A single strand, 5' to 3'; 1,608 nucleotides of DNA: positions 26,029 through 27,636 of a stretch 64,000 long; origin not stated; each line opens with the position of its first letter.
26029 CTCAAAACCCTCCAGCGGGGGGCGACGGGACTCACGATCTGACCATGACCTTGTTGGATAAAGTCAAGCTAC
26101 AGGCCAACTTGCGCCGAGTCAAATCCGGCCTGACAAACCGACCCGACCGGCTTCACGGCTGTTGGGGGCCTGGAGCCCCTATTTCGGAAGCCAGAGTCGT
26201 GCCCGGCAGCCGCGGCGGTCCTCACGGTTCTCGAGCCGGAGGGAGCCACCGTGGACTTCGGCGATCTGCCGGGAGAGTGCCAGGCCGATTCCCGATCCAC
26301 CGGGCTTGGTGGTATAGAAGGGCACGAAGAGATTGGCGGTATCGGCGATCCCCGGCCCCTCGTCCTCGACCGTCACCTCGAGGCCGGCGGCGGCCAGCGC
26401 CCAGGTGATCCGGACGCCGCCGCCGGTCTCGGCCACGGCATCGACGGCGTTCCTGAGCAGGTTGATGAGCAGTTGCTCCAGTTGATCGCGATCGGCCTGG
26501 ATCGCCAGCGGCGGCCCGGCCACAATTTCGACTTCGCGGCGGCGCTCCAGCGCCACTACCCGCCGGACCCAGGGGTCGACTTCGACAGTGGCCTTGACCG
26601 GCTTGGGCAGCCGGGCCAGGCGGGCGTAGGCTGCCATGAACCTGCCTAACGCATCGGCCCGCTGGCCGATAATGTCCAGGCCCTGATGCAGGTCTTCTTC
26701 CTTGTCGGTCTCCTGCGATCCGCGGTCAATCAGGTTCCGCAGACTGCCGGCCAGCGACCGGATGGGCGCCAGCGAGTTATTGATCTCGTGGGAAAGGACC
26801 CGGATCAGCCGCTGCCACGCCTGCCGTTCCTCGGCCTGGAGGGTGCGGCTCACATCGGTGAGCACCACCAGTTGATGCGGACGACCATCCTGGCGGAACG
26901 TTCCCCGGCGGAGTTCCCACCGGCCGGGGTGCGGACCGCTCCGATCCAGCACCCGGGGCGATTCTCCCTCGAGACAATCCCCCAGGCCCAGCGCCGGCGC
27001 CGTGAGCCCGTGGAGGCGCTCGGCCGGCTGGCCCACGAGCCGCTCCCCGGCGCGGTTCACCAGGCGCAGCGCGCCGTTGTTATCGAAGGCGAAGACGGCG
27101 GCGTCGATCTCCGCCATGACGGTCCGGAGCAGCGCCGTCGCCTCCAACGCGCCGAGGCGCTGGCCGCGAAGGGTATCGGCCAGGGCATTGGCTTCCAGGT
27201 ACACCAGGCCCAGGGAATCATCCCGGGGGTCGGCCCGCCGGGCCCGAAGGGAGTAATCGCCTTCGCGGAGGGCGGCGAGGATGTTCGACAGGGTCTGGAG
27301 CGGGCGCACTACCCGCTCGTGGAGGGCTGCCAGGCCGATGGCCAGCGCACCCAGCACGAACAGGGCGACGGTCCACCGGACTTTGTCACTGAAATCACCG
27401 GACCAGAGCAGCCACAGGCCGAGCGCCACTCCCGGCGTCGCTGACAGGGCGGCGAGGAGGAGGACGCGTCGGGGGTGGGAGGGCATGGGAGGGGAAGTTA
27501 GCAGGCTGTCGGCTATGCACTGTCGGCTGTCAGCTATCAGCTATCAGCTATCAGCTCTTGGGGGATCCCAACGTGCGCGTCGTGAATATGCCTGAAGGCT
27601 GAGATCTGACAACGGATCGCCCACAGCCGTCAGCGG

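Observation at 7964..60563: Dispersed 7-8-nt tandem repeats organised as inverted arms at 12 loci, many inside operons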

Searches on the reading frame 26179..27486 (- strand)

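Call 14: search_protein_families(library=pfam, proteins=[window:26179-27486:-])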
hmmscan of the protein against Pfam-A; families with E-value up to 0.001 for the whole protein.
window:26179-27486:- (435 aa): 4 families
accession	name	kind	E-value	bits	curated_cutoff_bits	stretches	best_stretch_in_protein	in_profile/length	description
PF02518.31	HATPase_c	-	2.3e-21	76.8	26.4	1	332-434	2-108/111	Histidine kinase-, DNA gyrase B-, and HSP90-like ATPase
PF13188.13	PAS_8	-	0.00012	22.3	21.8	1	119-164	2-48/65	PAS domain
PF13581.12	HATPase_c_2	-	0.00014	22.3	27.4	1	353-410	51-110/127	Histidine kinase-like ATPase domain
PF00512.31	HisKA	-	0.00022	21.6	26.9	1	224-281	2-51/66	His Kinase A (phospho-acceptor) domain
